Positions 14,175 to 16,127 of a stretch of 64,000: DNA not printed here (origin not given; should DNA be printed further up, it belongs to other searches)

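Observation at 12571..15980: Translationally coupled pair of bacterial dynamin-like GTPases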

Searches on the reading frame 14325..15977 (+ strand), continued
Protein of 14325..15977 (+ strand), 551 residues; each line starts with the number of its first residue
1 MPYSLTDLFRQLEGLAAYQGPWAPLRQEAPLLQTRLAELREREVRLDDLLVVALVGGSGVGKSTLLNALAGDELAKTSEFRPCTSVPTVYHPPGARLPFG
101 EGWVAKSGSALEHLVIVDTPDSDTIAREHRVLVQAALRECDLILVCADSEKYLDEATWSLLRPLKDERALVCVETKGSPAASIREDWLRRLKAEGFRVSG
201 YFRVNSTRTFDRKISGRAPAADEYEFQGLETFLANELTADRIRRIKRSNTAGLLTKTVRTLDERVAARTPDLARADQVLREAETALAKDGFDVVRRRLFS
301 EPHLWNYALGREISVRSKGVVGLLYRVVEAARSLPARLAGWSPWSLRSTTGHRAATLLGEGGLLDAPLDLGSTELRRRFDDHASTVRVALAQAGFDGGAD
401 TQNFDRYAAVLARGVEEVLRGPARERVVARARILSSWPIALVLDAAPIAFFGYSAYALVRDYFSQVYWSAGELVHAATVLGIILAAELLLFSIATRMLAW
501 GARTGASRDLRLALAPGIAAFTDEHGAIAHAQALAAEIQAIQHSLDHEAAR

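Call 49: list_cluster_members(proteins=[P0266, P0268, P0270, P0273, P0278, P0286, P0301, P0304, P0335, P0389])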
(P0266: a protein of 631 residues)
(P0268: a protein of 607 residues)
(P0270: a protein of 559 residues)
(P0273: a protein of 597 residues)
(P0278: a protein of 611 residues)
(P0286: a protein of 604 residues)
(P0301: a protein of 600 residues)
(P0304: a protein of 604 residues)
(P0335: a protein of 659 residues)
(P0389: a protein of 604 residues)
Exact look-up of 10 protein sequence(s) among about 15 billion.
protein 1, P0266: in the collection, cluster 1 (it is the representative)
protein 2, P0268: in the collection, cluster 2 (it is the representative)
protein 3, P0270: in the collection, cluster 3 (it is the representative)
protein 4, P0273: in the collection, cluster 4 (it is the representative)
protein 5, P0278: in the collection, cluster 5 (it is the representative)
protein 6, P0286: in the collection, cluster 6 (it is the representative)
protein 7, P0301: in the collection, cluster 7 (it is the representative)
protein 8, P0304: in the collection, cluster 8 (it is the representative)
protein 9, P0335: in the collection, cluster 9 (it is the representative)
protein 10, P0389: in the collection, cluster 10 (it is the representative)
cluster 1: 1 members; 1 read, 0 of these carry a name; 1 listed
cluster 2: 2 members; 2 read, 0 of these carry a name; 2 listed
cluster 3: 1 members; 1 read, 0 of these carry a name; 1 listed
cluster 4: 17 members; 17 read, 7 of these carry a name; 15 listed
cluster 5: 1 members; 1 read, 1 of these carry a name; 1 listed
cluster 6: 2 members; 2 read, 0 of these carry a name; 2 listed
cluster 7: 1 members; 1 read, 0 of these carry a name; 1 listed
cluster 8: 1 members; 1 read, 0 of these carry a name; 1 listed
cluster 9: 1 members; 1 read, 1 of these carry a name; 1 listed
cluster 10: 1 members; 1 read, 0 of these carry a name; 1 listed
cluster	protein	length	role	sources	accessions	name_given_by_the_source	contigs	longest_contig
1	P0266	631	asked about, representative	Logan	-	-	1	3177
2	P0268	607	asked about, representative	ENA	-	-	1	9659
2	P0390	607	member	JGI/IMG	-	-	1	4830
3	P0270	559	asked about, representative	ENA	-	-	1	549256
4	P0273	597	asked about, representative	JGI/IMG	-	-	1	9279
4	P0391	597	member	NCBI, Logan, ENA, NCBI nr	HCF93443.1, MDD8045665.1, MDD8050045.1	MAG: hypothetical protein PHF14_04285 [Verrucomicrobiota bacterium] | hypothetical protein [Verrucomicrobiota bacterium]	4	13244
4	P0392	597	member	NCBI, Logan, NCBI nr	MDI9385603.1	MAG: hypothetical protein QM518_15015 [Verrucomicrobiota bacterium] | hypothetical protein [Verrucomicrobiota bacterium]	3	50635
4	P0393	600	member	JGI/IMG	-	GTPase SAR1 family protein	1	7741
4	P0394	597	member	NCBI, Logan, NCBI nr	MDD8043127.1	MAG: hypothetical protein PHC78_05090 [Verrucomicrobiota bacterium] | hypothetical protein [Verrucomicrobiota bacterium]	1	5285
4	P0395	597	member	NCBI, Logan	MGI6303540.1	MAG: hypothetical protein ACOX52_21140 [Verrucomicrobiota bacterium]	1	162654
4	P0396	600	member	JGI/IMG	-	GTPase SAR1 family protein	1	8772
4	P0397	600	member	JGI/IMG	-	GTPase SAR1 family protein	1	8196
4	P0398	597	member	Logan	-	-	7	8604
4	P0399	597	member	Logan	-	-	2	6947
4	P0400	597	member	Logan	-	-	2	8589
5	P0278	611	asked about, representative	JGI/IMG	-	hypothetical protein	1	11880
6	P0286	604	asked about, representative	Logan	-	-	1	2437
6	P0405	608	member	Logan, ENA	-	-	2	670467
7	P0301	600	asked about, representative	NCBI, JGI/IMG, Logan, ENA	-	-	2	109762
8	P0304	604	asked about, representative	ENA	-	-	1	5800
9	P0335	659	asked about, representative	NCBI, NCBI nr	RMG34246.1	MAG: hypothetical protein D6725_14550 [Planctomycetota bacterium]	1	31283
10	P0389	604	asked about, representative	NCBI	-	-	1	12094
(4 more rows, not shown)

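Call 50: find_encoding_contigs(protein=P0395, flank=7000, max_places=1)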
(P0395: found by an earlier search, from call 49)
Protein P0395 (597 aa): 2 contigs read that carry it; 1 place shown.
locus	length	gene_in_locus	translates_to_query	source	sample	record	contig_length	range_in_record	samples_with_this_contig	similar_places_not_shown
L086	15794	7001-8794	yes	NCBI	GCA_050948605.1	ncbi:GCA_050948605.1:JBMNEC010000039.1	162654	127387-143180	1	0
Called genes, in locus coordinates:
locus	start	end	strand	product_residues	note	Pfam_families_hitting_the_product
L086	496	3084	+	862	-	PF16317:Glyco_hydro_99, PF16402:DUF5010 (weak)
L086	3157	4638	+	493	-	PF00370:FGGY_N, PF02782:FGGY_C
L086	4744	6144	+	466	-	PF00330:Aconitase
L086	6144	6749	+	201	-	PF00694:Aconitase_C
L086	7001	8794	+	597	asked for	-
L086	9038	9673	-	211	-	-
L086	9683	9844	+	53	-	-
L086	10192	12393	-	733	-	-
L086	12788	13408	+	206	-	PF05066:HARE-HTH (weak)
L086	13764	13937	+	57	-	-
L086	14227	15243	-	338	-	PF01699:Na_Ca_ex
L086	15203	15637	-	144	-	-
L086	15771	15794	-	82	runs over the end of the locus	-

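Call 51: find_encoding_contigs(protein=P0335, flank=7000, max_places=1)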
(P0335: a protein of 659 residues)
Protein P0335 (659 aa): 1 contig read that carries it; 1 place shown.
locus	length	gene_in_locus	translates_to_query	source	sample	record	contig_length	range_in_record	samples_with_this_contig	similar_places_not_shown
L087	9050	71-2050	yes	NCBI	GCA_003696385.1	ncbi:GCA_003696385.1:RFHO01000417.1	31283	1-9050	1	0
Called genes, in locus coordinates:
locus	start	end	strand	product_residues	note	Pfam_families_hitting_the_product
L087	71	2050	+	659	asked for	PF00350:Dynamin_N (faint), PF01926:MMR_HSR1 (faint)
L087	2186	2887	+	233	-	PF00355:Rieske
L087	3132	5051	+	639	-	PF00033:Cytochrome_B, PF14358:DUF4405 (weak), PF13631:Cytochrom_B_N_2, PF00034:Cytochrom_C (faint), PF13442:Cytochrome_CBB3 (faint)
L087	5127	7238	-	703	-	-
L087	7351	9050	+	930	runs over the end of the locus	-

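Call 66: find_encoding_contigs(protein=P0270, flank=6000, max_places=1)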
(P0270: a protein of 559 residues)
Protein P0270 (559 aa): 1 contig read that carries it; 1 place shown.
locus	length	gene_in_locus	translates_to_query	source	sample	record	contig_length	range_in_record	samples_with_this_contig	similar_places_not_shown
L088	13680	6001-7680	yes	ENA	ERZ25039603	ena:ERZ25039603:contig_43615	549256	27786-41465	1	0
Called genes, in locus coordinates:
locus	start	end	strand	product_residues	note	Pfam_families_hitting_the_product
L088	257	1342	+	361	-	PF13385:Laminin_G_3, PF13860:FlgD_ig, PF18962:Por_Secre_tail (weak)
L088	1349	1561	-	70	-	PF19611:DUF6116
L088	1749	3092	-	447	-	PF03264:Cytochrom_NNT (faint), PF13435:Cytochrome_C554 (weak), PF14522:Cytochrome_C7 (faint), PF14537:Cytochrom_c3_2 (faint), PF22113:Mtrc-MtrF_II-IV_dom (faint)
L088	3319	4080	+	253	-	PF06167:Peptidase_M90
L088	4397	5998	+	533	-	PF00350:Dynamin_N (faint), PF01926:MMR_HSR1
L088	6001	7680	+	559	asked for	PF03193:RsgA_GTPase (faint), PF01926:MMR_HSR1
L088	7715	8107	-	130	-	PF13473:Cupredoxin_1, PF00127:Copper-bind (weak)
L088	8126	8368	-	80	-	-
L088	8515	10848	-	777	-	-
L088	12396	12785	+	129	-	-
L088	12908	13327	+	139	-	-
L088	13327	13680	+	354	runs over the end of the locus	PF13565:HTH_32 (weak), PF00665:rve, PF13683:rve_3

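Call 67: find_encoding_contigs(protein=P0405, flank=6000, max_places=1)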
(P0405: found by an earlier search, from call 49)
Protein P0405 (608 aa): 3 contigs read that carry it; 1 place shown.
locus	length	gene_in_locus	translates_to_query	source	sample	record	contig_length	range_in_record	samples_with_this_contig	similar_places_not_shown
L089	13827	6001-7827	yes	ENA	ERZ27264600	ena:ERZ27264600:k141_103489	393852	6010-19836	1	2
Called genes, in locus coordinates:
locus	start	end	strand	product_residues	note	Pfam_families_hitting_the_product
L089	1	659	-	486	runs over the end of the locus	PF07394:DUF1501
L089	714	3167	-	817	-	PF13442:Cytochrome_CBB3 (faint), PF07635:PSCyt1, PF07583:PSCyt2, PF07587:PSD1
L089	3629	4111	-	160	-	PF01242:PTPS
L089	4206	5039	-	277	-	PF02649:GCHY-1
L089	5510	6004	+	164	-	-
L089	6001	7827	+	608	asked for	PF01926:MMR_HSR1 (weak)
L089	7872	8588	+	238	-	PF00520:Ion_trans, PF07885:Ion_trans_2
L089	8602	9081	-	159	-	-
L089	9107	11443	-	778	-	-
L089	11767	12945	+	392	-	PF13489:Methyltransf_23, PF01209:Ubie_methyltran (weak), PF13847:Methyltransf_31, PF08242:Methyltransf_12 (weak), PF13649:Methyltransf_25 (weak), PF08241:Methyltransf_11, PF13649:Methyltransf_25 (weak), PF13847:Methyltransf_31, +1 more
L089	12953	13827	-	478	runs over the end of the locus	PF00875:DNA_photolyase, PF03441:FAD_binding_7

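Call 68: find_encoding_contigs(protein=P0301, flank=6000, max_places=1)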
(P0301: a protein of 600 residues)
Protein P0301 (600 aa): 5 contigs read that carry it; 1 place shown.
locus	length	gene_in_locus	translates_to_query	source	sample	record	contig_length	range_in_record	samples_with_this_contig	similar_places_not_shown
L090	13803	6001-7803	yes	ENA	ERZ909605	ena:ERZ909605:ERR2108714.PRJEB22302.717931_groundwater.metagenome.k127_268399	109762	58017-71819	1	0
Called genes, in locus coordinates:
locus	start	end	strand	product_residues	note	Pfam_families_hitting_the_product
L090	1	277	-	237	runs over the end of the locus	PF13483:Lactamase_B_3, PF00753:Lactamase_B, PF12706:Lactamase_B_2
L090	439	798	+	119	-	-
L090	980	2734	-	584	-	PF07584:BatA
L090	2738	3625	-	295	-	PF01882:DUF58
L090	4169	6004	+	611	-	PF01926:MMR_HSR1 (faint)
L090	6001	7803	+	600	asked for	PF00350:Dynamin_N (faint), PF01926:MMR_HSR1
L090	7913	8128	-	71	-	-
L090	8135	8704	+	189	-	-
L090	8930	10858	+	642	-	PF10127:RlaP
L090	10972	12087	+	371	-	-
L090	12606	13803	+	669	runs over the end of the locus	-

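Call 75: find_related_loci(query=A2, collection=viral_contigs, flank=3000)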
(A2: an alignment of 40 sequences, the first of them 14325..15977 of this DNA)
Query A2 (551 aa) in viral_contigs; peptide patterns used: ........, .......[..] (x = any residue, [..] = any of these).
50 stretches matched a pattern, but none encodes a relative of the query by tblastn (E <= 1e-3).
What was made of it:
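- On LeoABC / Eleos anti-phage system (PADLOC models): No viral copies were found (call 75).
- No viral relatives were found (call 75). There are no relatives in IMG/VR (call 75).
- Tried and rejected: The scan found no relatives (call 75).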

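Call 93: find_homologous_proteins(query=L090:4169-6001:+)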
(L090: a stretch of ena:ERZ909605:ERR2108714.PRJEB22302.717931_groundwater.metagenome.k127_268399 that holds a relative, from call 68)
Query L090:4169-6001:+ (611 aa): 62 proteins with E <= 0.001 among 8000 candidates.
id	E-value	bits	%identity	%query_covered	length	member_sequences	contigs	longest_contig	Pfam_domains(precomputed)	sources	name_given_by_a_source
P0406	0.0e+0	1377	100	100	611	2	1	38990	PF01926.30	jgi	-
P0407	1.8e-260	884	67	99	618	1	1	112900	PF01926.30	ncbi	-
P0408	1.3e-236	805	61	96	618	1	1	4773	PF01926.30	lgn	-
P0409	7.8e-108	380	39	93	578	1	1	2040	PF01926.30,PF00350.30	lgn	-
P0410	4.8e-107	378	40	90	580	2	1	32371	PF01926.30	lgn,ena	-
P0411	7.9e-102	360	41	91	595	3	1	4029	PF01926.30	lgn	-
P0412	7.6e-101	357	40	90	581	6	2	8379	PF01926.30,PF00350.30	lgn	-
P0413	2.1e-100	356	39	91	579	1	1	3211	PF01926.30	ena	-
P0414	3.0e-100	355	39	91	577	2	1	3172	PF01926.30,PF00350.30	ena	-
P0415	5.4e-99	351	38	96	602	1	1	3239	PF01926.30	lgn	-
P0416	5.5e-99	351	40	92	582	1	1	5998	PF01926.30,PF00350.30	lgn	-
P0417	1.3e-98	350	39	89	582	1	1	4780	PF01926.30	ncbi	-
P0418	3.8e-98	348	39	93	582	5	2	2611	PF01926.30,PF00350.30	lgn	-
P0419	1.3e-97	346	38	91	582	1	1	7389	PF01926.30,PF00350.30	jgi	jgi:GTP-binding protein EngB required for normal cell division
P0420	1.5e-97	346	39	91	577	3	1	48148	PF01926.30,PF00350.30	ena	-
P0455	2.4e-9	55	36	28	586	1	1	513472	PF00350.30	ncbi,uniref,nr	ncbi:dynamin family protein [Motilibacter aurantiacus]|uniref:dynamin family protein n=1 Tax=Motilib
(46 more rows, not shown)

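Call 97: search_solved_structures(query=P0455, max_evalue=0.1, show_alignments=2)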
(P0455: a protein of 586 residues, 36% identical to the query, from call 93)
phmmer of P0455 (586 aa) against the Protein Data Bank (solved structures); distinct sequences matched with E-value up to 0.1: 0.
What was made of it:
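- Closest known: Mycobacterial IniA/IniC. Different: A relative from an actinobacterium, P0455, has no PDB hit (call 97).
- Tried and rejected: It has no PDB match at E<=0.1 (call 97).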
